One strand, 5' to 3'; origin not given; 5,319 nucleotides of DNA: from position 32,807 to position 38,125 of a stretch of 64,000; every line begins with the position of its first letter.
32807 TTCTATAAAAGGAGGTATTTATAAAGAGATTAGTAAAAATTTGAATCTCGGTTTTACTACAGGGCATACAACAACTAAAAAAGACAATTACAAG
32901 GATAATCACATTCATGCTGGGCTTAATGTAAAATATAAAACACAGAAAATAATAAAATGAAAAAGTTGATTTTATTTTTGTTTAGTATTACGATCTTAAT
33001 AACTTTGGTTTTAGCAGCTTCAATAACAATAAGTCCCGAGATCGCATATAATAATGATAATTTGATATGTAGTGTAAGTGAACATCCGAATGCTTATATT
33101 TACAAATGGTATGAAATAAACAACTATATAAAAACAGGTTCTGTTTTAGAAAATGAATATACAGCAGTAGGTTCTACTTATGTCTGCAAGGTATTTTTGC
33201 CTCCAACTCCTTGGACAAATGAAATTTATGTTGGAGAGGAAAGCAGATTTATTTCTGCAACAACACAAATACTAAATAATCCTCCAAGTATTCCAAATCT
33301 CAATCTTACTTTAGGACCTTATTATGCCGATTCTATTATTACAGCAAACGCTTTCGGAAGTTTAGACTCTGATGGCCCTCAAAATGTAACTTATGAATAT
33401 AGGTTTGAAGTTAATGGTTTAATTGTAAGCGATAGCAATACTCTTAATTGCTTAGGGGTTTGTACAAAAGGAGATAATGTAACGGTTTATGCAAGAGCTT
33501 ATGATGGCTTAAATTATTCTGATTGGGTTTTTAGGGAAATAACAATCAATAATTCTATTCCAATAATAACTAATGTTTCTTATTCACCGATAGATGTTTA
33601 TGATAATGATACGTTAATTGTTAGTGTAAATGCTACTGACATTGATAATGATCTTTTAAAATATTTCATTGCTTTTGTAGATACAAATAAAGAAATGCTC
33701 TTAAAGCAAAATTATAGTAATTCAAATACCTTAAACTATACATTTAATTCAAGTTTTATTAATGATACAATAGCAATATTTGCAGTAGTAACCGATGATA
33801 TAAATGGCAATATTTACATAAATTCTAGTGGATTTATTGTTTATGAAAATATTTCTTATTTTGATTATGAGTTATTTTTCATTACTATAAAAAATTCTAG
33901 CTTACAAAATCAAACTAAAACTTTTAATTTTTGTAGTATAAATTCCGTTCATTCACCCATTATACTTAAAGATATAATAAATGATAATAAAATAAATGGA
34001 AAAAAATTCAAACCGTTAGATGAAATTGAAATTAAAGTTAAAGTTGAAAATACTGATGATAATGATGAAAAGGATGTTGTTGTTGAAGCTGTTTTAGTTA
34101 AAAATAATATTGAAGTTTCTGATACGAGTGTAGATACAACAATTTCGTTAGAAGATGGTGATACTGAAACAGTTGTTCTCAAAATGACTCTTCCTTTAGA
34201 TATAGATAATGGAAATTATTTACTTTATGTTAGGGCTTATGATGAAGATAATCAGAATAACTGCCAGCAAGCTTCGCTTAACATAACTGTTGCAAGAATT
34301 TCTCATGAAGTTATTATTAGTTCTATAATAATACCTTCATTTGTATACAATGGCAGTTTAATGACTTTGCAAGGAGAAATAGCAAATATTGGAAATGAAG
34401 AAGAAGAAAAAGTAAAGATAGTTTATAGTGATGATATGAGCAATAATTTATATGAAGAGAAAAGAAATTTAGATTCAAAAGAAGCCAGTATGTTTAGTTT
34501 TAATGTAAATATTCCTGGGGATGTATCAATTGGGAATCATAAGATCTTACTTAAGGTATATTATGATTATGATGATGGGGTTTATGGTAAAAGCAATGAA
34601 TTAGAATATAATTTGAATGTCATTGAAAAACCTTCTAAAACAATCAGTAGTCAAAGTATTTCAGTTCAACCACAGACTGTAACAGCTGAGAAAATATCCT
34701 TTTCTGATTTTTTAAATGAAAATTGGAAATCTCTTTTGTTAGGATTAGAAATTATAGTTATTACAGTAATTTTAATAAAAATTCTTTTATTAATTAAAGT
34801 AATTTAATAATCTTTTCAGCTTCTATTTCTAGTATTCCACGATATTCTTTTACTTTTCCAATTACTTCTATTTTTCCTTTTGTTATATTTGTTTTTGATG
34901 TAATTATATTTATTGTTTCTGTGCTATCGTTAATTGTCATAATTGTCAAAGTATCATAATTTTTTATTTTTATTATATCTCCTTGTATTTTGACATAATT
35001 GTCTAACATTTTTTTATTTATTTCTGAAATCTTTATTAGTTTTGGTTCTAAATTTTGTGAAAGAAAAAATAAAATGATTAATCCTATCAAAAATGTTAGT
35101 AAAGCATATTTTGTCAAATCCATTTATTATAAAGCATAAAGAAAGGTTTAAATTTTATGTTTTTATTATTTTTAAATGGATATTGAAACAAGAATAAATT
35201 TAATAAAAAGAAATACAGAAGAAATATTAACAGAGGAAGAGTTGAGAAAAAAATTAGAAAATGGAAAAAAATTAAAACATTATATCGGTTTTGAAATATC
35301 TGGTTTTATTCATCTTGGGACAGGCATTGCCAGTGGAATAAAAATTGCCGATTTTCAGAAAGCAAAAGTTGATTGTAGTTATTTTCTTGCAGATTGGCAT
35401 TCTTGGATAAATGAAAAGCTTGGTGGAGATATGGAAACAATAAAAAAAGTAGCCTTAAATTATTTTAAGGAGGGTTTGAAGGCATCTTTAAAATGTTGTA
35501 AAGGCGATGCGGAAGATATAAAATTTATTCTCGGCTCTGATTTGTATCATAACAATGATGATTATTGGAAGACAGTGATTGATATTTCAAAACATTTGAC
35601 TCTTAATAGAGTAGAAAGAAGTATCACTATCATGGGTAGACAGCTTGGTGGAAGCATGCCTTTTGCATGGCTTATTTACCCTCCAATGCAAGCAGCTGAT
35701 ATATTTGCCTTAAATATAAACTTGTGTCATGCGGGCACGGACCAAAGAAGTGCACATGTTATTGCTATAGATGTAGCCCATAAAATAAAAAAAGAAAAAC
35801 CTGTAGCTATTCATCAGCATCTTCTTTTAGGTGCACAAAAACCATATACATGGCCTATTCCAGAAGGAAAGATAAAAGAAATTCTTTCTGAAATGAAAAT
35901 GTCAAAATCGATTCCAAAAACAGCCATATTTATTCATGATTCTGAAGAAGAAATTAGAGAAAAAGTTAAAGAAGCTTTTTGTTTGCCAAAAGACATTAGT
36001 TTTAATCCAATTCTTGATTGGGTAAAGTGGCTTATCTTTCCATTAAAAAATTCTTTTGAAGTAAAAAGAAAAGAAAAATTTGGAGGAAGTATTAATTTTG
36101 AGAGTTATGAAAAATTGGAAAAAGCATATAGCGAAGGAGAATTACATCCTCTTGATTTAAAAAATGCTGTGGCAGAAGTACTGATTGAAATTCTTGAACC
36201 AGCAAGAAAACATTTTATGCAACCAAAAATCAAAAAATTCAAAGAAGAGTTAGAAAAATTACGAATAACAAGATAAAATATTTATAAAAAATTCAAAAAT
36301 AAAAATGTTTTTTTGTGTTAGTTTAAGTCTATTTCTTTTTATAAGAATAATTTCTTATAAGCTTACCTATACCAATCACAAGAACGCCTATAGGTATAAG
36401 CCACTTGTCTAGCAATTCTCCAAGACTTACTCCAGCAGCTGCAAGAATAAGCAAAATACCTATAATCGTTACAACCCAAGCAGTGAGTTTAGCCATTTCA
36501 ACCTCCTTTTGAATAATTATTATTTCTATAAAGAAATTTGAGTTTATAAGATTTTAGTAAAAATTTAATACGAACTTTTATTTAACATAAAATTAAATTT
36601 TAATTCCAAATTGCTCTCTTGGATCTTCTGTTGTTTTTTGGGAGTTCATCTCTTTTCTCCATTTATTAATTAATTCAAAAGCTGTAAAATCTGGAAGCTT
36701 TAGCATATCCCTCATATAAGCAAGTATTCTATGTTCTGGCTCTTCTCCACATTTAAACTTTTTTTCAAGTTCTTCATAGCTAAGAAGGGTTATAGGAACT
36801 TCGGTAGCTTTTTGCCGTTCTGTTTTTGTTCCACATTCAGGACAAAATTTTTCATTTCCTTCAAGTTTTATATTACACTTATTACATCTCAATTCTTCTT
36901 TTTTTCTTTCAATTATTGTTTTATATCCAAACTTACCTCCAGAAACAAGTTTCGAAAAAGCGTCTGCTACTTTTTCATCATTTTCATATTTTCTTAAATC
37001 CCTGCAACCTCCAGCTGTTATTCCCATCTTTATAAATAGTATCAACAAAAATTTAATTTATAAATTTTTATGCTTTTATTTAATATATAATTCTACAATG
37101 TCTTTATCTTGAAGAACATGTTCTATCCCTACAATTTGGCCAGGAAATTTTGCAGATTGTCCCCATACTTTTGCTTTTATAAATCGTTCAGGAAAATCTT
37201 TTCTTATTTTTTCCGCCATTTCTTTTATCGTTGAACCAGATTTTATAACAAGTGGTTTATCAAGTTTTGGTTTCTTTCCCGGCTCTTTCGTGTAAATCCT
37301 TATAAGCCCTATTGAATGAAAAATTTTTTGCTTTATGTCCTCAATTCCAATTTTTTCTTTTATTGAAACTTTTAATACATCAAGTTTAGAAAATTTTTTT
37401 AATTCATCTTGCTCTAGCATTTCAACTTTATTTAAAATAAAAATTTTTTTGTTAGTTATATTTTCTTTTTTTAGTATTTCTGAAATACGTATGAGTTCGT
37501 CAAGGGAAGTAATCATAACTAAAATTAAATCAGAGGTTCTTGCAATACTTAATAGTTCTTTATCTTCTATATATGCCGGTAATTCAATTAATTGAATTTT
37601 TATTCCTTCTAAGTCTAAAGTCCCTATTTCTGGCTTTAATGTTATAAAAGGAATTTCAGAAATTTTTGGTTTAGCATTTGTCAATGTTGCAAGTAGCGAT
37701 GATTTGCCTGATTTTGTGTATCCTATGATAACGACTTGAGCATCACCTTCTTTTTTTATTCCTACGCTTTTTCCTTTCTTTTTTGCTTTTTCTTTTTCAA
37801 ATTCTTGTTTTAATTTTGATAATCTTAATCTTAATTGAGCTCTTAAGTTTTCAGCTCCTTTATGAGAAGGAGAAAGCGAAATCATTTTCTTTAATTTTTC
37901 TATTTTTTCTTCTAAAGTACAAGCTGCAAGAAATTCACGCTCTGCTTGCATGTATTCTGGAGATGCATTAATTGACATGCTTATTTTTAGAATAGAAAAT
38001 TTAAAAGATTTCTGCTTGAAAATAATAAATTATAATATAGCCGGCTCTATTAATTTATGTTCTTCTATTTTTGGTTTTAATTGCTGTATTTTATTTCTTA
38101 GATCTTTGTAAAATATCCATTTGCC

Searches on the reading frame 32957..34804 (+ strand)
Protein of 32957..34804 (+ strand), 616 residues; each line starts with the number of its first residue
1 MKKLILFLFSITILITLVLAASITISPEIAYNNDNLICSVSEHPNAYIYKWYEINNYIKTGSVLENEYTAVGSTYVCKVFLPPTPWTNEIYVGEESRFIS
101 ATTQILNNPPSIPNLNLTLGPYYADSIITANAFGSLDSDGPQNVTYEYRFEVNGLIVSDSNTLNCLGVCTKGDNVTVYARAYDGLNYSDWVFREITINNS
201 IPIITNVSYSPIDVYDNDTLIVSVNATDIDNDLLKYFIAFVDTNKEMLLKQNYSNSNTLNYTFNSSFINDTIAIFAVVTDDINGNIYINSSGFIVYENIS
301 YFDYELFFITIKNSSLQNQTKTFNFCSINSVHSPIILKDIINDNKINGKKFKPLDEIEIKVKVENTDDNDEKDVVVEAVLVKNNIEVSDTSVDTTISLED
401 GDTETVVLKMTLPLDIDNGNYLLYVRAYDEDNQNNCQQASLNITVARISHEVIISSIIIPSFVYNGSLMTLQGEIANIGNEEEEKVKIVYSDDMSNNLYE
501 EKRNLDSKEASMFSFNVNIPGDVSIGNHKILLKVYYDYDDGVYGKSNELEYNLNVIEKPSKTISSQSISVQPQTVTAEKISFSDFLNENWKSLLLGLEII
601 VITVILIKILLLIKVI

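Call 18: search_protein_families(library=pfam, proteins=[window:32957-34804:+], max_evalue=0.001)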
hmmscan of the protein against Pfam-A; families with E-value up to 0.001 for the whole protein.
window:32957-34804:+ (616 aa): 1 family
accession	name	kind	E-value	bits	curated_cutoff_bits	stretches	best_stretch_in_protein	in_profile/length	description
PF07705.17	CARDB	-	5.9e-06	26.9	22.7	0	453-542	5-89/101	CARDB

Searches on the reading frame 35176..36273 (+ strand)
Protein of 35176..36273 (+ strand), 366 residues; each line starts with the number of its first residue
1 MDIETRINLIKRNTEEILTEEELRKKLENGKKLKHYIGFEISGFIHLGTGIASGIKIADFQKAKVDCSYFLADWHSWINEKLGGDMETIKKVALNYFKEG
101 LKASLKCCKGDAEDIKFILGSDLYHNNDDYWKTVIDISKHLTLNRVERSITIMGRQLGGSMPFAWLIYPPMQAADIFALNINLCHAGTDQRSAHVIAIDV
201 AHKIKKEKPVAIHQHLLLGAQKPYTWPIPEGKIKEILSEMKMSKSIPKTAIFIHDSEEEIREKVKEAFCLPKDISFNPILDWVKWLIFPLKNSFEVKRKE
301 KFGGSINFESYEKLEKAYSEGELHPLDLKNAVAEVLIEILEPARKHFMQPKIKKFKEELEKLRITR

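Call 18: search_protein_families(library=pfam, proteins=[window:35176-36273:+], max_evalue=0.001)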
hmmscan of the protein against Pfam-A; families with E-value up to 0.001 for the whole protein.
window:35176-36273:+ (366 aa): 1 family
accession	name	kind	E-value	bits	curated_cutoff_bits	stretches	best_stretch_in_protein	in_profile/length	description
PF00579.31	tRNA-synt_1b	-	1.5e-40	139.8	21.1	1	30-340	3-291/292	tRNA synthetases class I (W and Y)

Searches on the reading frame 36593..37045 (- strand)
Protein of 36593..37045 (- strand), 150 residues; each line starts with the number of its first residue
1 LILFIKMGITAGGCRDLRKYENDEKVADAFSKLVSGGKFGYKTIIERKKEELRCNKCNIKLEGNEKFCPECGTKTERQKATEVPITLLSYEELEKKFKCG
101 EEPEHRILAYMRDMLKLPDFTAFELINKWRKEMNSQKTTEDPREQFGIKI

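Call 69: search_protein_families(library=pfam, proteins=[window:36593-37045:-], max_evalue=0.001)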
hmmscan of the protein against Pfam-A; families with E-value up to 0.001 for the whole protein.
window:36593-37045:- (150 aa): 3 families
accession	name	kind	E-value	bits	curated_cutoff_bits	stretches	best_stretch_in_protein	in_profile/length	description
PF13240.11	Zn_Ribbon_1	-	7.7e-05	22.8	25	1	54-74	2-22/23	zinc-ribbon domain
PF01155.25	HypA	-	0.00036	21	28.9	1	29-85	47-107/112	Hydrogenase/urease nickel incorporation, metallochaperone, hypA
PF17032.10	Zn_ribbon_15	-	0.00079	20.6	28.9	0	49-72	50-73/73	zinc-ribbon family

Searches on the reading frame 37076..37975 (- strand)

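Call 18: search_protein_families(library=pfam, proteins=[window:37076-37975:-], max_evalue=0.001)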
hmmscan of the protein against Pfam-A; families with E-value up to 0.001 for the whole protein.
window:37076-37975:- (299 aa): 4 families
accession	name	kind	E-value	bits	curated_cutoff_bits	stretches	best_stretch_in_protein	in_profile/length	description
PF01926.29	MMR_HSR1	-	5.3e-16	59.2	21.9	1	80-183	1-113/113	50S ribosome-binding GTPase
PF02824.27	TGS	-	5.4e-14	52.4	22.2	1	225-296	1-58/60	TGS domain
PF02421.24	FeoB_N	-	3.8e-06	26.9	27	1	80-135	2-57/156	Ferrous iron transport protein B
PF16897.10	MMR_HSR1_Xtn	-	2.1e-05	24.9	35.2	1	159-224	43-106/106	C-terminal region of MMR_HSR1 domain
